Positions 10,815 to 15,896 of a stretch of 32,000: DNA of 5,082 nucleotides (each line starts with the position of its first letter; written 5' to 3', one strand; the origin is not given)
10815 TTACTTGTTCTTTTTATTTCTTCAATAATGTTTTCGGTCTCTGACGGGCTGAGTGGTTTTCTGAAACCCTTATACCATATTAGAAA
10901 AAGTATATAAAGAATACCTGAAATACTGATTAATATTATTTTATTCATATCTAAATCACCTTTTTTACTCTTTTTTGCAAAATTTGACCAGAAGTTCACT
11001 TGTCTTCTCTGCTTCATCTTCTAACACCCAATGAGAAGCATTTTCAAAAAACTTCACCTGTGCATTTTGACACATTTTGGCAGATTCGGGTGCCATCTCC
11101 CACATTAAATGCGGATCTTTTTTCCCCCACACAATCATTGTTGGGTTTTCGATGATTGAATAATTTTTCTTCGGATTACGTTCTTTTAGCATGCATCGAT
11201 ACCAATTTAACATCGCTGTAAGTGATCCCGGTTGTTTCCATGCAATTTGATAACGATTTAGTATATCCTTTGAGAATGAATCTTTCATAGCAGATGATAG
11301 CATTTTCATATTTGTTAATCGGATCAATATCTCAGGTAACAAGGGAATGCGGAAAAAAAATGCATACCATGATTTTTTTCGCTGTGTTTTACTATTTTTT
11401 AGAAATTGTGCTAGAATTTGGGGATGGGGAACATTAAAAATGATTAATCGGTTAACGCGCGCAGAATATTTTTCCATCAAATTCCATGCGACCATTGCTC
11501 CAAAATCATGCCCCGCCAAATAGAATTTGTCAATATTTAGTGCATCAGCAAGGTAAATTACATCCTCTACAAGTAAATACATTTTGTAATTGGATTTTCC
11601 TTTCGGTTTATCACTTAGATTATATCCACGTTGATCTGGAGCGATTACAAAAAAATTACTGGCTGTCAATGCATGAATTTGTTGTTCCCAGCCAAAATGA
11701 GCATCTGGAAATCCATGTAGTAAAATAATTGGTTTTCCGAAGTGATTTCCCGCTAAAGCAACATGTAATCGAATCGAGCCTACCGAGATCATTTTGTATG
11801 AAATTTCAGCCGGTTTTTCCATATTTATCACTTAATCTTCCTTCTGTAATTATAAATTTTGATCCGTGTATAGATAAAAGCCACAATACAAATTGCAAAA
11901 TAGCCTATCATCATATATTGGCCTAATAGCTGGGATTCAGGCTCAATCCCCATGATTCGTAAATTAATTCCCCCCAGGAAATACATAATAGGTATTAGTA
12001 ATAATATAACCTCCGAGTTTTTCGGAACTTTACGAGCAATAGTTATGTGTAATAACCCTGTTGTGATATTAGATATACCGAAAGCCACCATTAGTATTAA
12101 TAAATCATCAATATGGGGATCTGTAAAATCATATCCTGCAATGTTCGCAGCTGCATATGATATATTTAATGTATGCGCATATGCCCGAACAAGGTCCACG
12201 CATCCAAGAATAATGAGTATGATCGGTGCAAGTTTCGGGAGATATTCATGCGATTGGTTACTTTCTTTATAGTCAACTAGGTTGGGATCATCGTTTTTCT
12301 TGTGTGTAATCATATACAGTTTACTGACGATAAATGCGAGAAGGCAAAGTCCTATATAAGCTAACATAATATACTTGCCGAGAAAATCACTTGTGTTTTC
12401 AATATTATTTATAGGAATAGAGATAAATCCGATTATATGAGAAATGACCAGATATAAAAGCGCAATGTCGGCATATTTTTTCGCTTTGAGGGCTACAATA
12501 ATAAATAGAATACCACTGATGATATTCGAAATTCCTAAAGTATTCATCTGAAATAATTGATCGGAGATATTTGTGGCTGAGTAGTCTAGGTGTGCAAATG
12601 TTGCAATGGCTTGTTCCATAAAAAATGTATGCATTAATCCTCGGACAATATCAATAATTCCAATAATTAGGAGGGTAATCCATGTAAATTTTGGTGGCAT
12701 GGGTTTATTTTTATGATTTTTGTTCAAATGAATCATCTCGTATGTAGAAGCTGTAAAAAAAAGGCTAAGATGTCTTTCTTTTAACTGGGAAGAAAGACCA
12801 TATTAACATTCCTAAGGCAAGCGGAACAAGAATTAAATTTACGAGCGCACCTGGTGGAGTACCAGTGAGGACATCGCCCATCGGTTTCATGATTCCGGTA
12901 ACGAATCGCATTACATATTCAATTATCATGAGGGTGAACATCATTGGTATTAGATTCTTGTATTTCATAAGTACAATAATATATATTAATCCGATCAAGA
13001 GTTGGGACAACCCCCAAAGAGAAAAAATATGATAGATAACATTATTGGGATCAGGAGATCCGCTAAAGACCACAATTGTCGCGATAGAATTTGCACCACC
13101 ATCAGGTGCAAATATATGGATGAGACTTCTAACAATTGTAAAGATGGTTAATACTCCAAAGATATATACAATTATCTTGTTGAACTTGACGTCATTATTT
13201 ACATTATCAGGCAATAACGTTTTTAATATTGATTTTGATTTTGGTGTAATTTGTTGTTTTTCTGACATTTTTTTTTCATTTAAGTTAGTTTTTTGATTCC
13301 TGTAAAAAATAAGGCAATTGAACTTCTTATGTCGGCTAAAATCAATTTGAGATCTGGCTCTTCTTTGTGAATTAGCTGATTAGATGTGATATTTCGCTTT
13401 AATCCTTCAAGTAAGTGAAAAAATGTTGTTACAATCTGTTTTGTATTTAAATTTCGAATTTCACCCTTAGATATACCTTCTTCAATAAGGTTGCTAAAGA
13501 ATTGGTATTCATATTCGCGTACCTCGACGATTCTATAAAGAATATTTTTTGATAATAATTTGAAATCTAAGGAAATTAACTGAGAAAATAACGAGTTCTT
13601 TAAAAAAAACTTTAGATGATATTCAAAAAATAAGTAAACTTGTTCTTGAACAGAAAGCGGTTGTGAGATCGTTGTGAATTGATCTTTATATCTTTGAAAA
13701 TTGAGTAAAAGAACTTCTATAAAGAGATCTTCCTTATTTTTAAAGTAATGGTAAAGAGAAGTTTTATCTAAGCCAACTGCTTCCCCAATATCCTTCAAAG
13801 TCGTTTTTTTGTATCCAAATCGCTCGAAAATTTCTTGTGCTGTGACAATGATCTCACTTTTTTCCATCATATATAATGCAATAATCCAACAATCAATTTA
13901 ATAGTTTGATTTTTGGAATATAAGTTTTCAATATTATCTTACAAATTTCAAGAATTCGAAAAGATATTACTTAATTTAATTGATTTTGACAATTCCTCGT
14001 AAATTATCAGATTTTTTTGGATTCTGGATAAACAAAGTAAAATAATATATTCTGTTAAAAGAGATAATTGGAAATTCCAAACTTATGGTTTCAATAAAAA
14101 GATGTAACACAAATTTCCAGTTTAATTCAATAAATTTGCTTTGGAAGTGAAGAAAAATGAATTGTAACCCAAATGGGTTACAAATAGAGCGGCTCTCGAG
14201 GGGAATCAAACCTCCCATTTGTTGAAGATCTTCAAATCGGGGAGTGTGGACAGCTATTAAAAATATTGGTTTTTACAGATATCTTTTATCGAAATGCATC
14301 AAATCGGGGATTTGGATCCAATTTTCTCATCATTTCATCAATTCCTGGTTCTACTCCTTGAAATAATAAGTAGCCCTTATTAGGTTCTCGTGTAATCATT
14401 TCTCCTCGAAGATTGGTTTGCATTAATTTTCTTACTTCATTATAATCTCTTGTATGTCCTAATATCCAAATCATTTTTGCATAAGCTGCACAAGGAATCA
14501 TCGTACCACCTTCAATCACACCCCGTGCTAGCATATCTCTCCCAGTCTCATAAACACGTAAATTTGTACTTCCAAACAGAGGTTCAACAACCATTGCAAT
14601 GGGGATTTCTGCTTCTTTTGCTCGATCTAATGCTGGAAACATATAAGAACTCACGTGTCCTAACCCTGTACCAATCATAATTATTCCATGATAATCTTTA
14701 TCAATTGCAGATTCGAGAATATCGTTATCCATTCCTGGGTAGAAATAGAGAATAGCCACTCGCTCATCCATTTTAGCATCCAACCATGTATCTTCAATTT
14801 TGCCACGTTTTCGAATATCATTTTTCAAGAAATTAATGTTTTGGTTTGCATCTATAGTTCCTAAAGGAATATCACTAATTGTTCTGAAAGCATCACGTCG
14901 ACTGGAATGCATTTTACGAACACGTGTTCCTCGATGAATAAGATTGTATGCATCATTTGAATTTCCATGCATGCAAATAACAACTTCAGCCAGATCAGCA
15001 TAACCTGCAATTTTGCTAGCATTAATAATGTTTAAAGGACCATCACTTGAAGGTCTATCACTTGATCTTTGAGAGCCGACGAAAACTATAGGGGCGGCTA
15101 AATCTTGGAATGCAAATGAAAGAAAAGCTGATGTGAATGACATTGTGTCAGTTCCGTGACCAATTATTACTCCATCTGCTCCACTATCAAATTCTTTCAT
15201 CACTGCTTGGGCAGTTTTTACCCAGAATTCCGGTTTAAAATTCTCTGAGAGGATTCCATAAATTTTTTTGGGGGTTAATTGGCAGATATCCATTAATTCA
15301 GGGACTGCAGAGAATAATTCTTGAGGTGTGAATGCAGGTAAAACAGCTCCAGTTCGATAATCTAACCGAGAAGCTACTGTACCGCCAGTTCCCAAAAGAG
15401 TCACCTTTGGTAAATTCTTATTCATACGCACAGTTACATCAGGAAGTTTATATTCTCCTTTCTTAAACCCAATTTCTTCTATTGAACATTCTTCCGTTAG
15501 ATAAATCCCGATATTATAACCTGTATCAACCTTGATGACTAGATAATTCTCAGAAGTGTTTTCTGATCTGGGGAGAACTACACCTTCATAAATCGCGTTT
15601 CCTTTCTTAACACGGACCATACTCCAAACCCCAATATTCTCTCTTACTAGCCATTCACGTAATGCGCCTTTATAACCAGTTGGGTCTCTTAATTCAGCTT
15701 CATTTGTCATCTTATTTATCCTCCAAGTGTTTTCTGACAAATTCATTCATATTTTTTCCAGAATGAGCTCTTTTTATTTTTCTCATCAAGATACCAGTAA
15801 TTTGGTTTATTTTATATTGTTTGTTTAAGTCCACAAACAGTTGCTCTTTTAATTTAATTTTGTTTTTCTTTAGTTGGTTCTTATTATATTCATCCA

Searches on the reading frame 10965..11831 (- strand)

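Call 21: search_protein_families(library=pfam, proteins=[window:10965-11831:-], max_evalue=0.001)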
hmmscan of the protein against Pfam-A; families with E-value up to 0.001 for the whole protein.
window:10965-11831:- (288 aa): 3 families
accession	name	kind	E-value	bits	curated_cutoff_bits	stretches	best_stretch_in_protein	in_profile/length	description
PF00561.26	Abhydrolase_1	-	2.7e-32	112.8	25.8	1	33-273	1-244/245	alpha/beta hydrolase fold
PF12697.13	Abhydrolase_6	-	7.8e-17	63.1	26.3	1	35-277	1-214/217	Alpha/beta hydrolase family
PF12146.15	Hydrolase_4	-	2.1e-10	40.8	27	1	35-272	7-237/239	Serine aminopeptidase, S33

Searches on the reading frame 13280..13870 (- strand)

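Call 22: search_protein_families(library=pfam, proteins=[window:13280-13870:-], max_evalue=0.001)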
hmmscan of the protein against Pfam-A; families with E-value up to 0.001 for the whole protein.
window:13280-13870:- (196 aa): 3 families
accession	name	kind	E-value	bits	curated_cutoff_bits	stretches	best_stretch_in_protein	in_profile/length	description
PF00440.29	TetR_N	-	1.1e-14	54.4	24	1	7-53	1-47/47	Bacterial regulatory proteins, tetR family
PF17932.6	TetR_C_24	-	1.3e-05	25.9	26.4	1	73-156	3-86/114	Tetracyclin repressor-like, C-terminal domain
PF08360.16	TetR_C_5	-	0.00026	21.6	21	1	75-161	20-106/131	QacR-like protein, C-terminal region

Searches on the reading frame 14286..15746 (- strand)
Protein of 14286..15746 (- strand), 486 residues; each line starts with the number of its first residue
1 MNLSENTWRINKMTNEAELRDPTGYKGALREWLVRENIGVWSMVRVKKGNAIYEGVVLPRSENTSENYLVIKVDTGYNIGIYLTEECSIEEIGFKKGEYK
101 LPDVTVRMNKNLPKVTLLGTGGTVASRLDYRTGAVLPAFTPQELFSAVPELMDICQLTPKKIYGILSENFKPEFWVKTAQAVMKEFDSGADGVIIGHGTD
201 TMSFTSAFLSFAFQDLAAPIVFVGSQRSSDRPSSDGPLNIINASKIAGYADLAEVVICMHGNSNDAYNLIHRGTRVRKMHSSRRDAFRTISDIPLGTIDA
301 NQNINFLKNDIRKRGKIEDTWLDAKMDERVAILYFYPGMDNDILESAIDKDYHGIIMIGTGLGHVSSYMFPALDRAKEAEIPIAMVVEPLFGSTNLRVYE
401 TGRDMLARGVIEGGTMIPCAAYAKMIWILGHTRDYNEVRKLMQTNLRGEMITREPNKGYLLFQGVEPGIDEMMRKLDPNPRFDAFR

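Call 22: search_protein_families(library=pfam, proteins=[window:14286-15746:-], max_evalue=0.001)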
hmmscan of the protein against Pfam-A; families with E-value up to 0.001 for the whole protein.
window:14286-15746:- (486 aa): 3 families
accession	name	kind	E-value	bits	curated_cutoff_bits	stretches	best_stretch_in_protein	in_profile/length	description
PF00710.25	Asparaginase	-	4.8e-58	196.3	22.5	1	114-309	1-190/193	Asparaginase, N-terminal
PF17763.6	Asparaginase_C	-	1.3e-28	99.7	34.6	1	329-442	1-114/114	Glutaminase/Asparaginase C-terminal domain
PF18195.6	GatD_N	-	2.5e-13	49.6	25.7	1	40-90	3-52/54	GatD N-terminal domain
